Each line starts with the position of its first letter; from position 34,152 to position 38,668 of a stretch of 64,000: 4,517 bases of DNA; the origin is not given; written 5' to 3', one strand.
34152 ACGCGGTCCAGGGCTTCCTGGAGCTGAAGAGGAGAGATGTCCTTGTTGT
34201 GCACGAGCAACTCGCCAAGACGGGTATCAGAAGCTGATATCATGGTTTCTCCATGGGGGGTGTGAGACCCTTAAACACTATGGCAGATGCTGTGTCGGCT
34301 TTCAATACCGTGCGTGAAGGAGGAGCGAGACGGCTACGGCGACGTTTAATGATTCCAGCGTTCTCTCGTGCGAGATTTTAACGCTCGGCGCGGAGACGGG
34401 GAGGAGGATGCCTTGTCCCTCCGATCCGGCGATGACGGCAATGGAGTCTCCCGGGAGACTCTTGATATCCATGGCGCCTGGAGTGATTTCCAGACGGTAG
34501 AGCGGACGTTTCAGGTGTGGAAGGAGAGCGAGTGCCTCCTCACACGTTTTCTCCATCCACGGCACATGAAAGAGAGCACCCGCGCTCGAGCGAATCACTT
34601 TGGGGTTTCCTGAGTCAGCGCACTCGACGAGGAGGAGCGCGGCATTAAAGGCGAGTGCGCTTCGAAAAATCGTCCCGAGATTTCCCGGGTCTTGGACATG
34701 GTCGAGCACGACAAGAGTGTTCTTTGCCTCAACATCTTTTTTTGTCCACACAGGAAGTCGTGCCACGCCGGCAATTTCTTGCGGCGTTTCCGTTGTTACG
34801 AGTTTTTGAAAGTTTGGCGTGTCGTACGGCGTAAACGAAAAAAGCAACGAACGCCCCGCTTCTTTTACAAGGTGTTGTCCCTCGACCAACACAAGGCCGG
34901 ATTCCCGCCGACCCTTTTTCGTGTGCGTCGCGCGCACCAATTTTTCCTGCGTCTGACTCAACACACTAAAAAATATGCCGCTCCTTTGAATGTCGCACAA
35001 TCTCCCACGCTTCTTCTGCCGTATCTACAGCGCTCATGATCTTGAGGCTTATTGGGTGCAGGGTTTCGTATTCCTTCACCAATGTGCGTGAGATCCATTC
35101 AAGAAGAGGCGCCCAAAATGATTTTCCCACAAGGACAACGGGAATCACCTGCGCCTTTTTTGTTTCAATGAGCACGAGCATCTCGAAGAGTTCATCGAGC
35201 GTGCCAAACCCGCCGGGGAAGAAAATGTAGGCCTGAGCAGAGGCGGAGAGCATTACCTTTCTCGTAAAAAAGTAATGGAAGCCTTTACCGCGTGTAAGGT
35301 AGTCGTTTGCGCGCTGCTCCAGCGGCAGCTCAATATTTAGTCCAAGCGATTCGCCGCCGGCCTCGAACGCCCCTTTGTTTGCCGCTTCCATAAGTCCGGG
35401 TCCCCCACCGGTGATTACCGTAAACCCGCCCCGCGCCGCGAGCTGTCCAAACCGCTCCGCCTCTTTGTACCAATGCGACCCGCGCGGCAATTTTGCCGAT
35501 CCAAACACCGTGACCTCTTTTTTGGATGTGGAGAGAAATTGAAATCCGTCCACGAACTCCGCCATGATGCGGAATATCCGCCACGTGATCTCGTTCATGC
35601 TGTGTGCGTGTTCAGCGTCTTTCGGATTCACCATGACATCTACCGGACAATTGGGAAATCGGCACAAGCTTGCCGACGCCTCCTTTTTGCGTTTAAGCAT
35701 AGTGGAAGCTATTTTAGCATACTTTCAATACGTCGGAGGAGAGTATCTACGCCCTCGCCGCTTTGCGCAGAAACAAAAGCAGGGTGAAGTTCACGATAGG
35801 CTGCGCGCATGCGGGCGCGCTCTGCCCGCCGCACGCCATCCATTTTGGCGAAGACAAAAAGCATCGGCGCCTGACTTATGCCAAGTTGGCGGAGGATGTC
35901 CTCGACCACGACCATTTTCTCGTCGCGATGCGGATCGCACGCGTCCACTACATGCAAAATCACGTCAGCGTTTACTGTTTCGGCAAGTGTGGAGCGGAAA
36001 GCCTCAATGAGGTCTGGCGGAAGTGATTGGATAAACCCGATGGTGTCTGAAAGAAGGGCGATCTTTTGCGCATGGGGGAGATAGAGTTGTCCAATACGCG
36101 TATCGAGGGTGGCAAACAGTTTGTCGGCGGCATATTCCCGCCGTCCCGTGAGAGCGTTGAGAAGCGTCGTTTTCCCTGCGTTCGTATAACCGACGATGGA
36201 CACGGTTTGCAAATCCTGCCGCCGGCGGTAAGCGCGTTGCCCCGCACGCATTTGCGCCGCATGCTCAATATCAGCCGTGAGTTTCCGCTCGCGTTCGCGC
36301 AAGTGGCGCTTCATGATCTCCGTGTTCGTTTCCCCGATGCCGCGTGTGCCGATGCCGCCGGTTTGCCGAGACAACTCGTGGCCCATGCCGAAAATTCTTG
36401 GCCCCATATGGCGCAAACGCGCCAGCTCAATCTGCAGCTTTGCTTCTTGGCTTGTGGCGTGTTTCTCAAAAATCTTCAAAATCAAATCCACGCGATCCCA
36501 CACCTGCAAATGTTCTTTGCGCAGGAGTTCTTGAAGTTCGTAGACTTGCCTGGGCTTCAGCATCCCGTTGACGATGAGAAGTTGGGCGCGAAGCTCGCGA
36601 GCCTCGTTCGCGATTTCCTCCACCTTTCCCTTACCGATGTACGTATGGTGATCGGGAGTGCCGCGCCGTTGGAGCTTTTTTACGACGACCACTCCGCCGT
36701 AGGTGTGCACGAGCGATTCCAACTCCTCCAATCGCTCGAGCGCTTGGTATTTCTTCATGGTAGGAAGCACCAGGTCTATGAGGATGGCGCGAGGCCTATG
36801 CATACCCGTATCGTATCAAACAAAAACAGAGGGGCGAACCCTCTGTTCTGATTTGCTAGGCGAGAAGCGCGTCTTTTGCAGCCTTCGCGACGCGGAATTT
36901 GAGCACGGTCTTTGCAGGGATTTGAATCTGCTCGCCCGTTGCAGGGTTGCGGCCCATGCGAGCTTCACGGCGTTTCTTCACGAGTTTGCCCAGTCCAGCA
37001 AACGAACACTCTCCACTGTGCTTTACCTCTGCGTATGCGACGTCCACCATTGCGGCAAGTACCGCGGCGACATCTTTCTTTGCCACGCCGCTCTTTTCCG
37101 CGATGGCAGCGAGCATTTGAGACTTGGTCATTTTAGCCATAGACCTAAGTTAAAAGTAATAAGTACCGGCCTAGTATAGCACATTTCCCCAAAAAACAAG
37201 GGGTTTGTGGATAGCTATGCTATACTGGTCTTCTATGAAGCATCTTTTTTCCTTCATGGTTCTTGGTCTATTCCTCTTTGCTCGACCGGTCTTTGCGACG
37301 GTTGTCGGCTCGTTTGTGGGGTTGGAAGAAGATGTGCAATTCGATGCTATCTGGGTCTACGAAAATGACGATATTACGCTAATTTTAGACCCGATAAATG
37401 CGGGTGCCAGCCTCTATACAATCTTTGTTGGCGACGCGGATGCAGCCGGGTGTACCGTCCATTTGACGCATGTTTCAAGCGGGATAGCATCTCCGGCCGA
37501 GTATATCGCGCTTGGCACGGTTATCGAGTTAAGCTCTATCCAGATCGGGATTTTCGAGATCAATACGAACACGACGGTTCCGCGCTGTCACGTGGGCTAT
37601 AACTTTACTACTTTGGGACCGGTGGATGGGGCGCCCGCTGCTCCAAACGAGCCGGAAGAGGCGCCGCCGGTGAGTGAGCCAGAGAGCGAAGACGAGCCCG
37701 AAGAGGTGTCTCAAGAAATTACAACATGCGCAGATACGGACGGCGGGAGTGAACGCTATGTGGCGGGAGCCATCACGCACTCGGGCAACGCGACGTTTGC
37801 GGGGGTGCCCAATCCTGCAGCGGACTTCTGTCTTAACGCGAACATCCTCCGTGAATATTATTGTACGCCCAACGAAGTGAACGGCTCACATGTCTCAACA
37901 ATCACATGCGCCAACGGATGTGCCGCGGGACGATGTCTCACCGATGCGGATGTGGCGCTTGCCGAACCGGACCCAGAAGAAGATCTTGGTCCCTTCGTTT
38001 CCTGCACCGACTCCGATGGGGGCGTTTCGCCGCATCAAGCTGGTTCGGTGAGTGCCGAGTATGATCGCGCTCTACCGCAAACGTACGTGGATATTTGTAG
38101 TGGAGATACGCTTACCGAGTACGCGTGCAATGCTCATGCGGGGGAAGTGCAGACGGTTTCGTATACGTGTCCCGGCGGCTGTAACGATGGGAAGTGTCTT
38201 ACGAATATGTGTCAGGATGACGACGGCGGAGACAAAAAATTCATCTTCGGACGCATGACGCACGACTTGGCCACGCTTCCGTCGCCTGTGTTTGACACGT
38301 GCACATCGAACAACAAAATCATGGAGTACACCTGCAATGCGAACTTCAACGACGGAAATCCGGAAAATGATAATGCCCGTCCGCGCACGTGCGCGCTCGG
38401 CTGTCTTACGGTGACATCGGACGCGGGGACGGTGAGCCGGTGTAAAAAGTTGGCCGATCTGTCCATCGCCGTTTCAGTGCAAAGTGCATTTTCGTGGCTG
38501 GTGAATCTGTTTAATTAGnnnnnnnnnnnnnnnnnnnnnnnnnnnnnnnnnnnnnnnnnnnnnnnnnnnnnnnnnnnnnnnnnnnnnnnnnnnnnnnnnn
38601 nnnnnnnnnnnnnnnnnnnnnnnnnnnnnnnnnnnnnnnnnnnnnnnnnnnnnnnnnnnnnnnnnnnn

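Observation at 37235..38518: Secreted protein with a triplicated six-cysteine module not matching a domain I know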

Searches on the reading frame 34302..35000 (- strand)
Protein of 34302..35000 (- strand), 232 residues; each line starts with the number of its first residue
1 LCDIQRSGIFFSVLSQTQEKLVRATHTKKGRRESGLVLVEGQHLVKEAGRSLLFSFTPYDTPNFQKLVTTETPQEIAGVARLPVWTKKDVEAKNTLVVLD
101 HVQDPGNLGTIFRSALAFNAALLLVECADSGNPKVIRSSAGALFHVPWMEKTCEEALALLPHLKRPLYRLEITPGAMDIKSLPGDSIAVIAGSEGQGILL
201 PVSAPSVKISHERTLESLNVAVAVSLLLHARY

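Call 17: search_protein_families(library=pfam, proteins=[window:34302-35000:-], max_evalue=0.001)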
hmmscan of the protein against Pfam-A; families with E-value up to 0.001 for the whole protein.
window:34302-35000:- (232 aa): 2 families
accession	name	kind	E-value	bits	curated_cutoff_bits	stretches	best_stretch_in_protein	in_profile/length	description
PF00588.24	SpoU_methylase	-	5.3e-23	82.1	29.7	1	95-229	2-142/142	SpoU rRNA Methylase family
PF22435.1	MRM3-like_sub_bind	-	4.6e-06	27.4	27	1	20-49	5-34/84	MRM3-like substrate binding domain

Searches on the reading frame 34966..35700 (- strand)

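Call 17: search_protein_families(library=pfam, proteins=[window:34966-35700:-], max_evalue=0.001)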
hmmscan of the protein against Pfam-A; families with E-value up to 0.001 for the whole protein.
window:34966-35700:- (244 aa): 2 families
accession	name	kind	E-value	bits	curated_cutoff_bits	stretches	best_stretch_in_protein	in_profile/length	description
PF03641.19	Lysine_decarbox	-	5.8e-32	111.1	27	1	104-233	1-129/131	Possible lysine decarboxylase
PF18306.6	LDcluster4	-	2.9e-15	56.6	26.3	1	61-172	2-111/151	SLOG cluster4 family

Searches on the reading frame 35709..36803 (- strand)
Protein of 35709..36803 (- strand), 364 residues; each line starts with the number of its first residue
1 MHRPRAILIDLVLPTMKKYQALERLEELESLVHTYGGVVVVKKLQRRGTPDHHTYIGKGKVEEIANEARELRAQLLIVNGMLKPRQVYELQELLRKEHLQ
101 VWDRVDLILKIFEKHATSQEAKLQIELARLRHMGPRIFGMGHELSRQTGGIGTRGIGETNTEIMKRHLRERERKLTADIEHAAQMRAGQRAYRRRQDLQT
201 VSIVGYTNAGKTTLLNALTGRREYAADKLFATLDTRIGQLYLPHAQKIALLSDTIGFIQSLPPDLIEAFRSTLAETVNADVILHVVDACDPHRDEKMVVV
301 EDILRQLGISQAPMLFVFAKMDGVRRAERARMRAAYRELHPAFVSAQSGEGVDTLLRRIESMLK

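Call 17: search_protein_families(library=pfam, proteins=[window:35709-36803:-], max_evalue=0.001)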
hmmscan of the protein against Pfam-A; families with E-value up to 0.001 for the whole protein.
window:35709-36803:- (364 aa): 9 families
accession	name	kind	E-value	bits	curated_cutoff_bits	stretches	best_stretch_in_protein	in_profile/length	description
PF13167.11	GTP-bdg_N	-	1.2e-23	84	25.4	1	23-112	2-88/89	GTP-binding GTPase N-terminal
PF16360.10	GTP-bdg_M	-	7.8e-23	81.3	29.5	1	115-193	1-79/79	GTP-binding GTPase Middle Region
PF01926.29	MMR_HSR1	-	6.6e-19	68.5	21.9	1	200-320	1-113/113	50S ribosome-binding GTPase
PF02421.24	FeoB_N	-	2.5e-08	34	27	1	200-356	2-153/156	Ferrous iron transport protein B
PF00009.33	GTP_EFTU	-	2.4e-06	27.7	26.5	0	276-362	90-185/188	Elongation factor Tu GTP binding domain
PF03193.22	RsgA_GTPase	-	6.4e-06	26.5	30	0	186-227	94-135/174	RsgA GTPase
PF00025.27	Arf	-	5.9e-05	23.1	22.3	0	278-335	81-139/174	ADP-ribosylation factor family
PF00005.33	ABC_tran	-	0.00033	21.7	25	1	199-311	12-96/137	ABC transporter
PF02492.25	cobW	-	0.00088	19.3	20.7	0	201-220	3-22/180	CobW/HypB/UreG, nucleotide-binding domain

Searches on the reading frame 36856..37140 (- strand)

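Call 17: search_protein_families(library=pfam, proteins=[window:36856-37140:-], max_evalue=0.001)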
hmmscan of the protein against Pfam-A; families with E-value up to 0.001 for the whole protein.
window:36856-37140:- (94 aa): 2 families
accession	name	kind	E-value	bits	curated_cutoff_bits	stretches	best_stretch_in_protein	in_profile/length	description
PF00216.26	Bac_DNA_binding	-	7.5e-26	90.7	22.4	1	4-92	1-89/90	Bacterial DNA-binding protein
PF18291.6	HU-HIG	-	0.00011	22.7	26.2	1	3-56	31-84/125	HU domain fused to wHTH, Ig, or Glycine-rich motif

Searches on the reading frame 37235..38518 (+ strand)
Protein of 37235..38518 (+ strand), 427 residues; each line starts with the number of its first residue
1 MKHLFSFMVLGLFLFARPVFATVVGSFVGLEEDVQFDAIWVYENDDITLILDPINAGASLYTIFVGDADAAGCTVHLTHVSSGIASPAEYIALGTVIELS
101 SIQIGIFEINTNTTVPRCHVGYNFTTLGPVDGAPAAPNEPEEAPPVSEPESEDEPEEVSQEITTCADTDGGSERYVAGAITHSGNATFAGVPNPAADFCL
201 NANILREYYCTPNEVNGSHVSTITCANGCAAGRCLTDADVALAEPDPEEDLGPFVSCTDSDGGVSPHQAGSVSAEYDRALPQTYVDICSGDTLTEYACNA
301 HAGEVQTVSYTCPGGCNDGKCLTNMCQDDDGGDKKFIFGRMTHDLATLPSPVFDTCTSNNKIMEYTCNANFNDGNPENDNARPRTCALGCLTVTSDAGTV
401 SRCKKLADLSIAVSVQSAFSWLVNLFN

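Call 3: search_protein_families(library=pfam, proteins=[window:37235-38518:+], max_evalue=10)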
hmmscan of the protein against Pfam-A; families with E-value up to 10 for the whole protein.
window:37235-38518:+ (427 aa): 0 families

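Call 4: search_protein_families(library=ncbifam, proteins=[window:37235-38518:+], max_evalue=10)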
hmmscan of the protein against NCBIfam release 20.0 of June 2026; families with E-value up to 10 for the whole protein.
window:37235-38518:+ (427 aa): 1 family
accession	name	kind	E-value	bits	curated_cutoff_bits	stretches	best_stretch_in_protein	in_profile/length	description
NF008415.0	PRK11241.1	equivalog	0.1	11.3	828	1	47-114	149-213/482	NADP-dependent succinate-semialdehyde dehydrogenase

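Call 6: find_homologous_proteins(query=window:37235-38518:+, max_evalue=0.001)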
Query window:37235-38518:+ (427 aa): 5 proteins with E <= 0.001 among 8000 candidates.
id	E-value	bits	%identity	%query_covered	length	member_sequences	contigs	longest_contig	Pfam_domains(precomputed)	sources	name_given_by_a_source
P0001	1.2e-291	985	100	100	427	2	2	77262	-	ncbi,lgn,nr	ncbi:hypothetical protein HYW18_00245 [Candidatus Uhrbacteria bacterium]|nr:hypothetical protein [Ca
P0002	1.8e-167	576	59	100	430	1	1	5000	-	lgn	-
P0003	1.8e-52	197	29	76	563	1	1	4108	-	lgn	-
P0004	5.8e-19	86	30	49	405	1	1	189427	-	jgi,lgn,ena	-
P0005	2.4e-5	41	31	49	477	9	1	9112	PF00404.25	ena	-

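Call 29: find_related_loci(query=window:37235-38518:+, collection=genome_contigs, flank=6000)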
Query window:37235-38518:+ (427 aa) in genome_contigs; peptide patterns used: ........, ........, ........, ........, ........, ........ (x = any residue, [..] = any of these).
298 stretches matched a pattern, but none encodes a relative of the query by tblastn (E <= 1e-3).

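Call 49: find_encoding_contigs(protein=P0002, flank=5000, max_places=3)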
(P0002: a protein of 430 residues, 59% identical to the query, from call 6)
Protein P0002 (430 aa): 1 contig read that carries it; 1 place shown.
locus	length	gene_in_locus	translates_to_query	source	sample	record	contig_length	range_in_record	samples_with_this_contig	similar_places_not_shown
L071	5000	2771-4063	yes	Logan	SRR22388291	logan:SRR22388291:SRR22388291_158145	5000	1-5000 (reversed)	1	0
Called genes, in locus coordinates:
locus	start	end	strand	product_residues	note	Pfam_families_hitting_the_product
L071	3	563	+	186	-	?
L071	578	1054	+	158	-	-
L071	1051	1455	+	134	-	-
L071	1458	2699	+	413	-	PF07690:MFS_1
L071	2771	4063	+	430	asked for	-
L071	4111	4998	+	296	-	?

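Call 50: find_encoding_contigs(protein=P0003, flank=5000, max_places=3)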
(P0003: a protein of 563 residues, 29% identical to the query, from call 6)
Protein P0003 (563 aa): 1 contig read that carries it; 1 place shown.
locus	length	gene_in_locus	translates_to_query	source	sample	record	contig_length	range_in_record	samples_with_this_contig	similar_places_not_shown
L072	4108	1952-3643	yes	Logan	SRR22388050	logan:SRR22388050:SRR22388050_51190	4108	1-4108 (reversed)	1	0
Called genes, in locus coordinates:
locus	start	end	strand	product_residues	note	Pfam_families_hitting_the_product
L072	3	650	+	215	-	?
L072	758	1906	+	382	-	PF13173:AAA_14, PF13635:DUF4143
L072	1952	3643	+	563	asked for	-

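Call 52: predict_structure(alignment_id=A6)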
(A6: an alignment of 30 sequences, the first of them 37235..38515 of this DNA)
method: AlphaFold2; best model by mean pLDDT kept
length: 427 residues; sequences in the alignment: 30
mean_pLDDT: 74.5   pTM: 0.38
mean pLDDT of the five models: 74.5, 72.7, 72.2, 71.5, 68.0
residues with pLDDT >= 90: 123; 70-90: 144; 50-70: 117; < 50: 43
segments of 3 or more residues with pLDDT < 50: 16-37, 133-142, 425-427
pLDDT, mean of each block of 10 residues (from residue 1): 69 53 39 46 59 57 78 80 78 76 72 71 61 45 52 54 82 95 68 85 91 75 94 94 63 83 90 84 91 93 87 85 78 91 69 94 82 55 94 90 90 55 51
secondary structure, 60 per line:
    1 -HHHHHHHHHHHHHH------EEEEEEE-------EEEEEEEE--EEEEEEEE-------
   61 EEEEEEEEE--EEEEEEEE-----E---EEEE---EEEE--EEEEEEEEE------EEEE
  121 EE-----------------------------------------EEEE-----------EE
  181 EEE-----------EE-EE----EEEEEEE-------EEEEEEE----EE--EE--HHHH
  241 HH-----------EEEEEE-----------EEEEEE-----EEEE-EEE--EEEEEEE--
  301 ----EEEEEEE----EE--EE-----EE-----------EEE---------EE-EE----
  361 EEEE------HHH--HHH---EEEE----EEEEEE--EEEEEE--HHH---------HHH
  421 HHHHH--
elements in order: H2-15 E22-28 E36-43 E46-53 E61-69 E72-79 E89-92 E96-99 E102-110 E117-122 E164-167 E179-183 E204-210 E218-224 H237-242 E254-259 E271-276 E282-285 E287-289 E292-298 E305-311 E340-342 E361-364 E382-385 E390-395 E398-403 H418-425

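Call 55: fold_search(model_id=the predicted structure, library=pdb)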
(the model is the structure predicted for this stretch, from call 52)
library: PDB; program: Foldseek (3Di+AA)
matches with E <= 10: 555; with E <= 0.001: 0
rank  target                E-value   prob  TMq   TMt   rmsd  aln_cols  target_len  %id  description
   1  8uin_G                5.4e-03  0.23  0.10  0.08  21.1       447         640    8  Structure of the C3bBb-albicin complex (released 2024-05-08)
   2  5t88_A                9.6e-03  0.41  0.14  0.11  19.6       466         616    9  Prolyl oligopeptidase from Pyrococcus furiosus (released 2017-09-06)
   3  5o3w_C                1.9e-02  0.23  0.14  0.10  19.5       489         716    9  Structural characterization of the fast and promiscuous macrocyclase from plant - PCY1-S562A bound to Presegetalin A1 (released 2018-02-07)
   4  5o3w_A                2.8e-02  0.23  0.14  0.10  19.1       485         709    8  Structural characterization of the fast and promiscuous macrocyclase from plant - PCY1-S562A bound to Presegetalin A1 (released 2018-02-07)
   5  4a0b_C                3.4e-02  0.13  0.10  0.05  24.4       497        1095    8  Structure of hsDDB1-drDDB2 bound to a 16 bp CPD-duplex (pyrimidine at D-1 position) at 3.8 A resolution (CPD 4) (released 2011-11-30)
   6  5o3x_A                3.9e-02  0.16  0.13  0.09  19.1       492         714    8  Structural characterization of the fast and promiscuous macrocyclase from plant - apo PCY1 (released 2018-02-07)
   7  5o3w_B                6.0e-02  0.15  0.14  0.10  19.5       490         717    9  Structural characterization of the fast and promiscuous macrocyclase from plant - PCY1-S562A bound to Presegetalin A1 (released 2018-02-07)
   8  5o3w_D                6.9e-02  0.11  0.12  0.09  19.1       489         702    9  Structural characterization of the fast and promiscuous macrocyclase from plant - PCY1-S562A bound to Presegetalin A1 (released 2018-02-07)
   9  3wsy_A                7.6e-02  0.20  0.16  0.12  18.5       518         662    6  SorLA Vps10p domain in complex with its own propeptide fragment (released 2015-02-04)
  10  7ado_A                7.6e-02  0.18  0.13  0.08  19.2       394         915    8  Cryo-EM structure of human ER membrane protein complex in lipid nanodiscs (released 2020-12-02)
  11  7ne4                  8.0e-02  0.12  0.13  0.10  19.0       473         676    9  E125A mutant of oligopeptidase B from S. proteomaculans with modified hinge region (released 2021-03-03)
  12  2j55_J                8.8e-02  0.14  0.11  0.12  20.3       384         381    8  X-ray reduced Paraccocus denitrificans methylamine dehydrogenase O- quinone in complex with amicyanin. (released 2007-01-23)
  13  2mta_H                8.8e-02  0.12  0.11  0.11  21.1       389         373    7  CRYSTAL STRUCTURE OF A TERNARY ELECTRON TRANSFER COMPLEX BETWEEN METHYLAMINE DEHYDROGENASE, AMICYANIN AND A C-TYPE CYT (released 1994-01-31)
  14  8oz0_I                9.2e-02  0.12  0.12  0.10  25.1       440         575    8  Structure of a human 48S translation initiation complex with eIF4F and eIF4A (released 2024-02-07)
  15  7ffe_G                9.7e-02  0.07  0.10  0.09  39.4       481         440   10  Cryo-EM structure of VEEV VLP (released 2021-10-20)
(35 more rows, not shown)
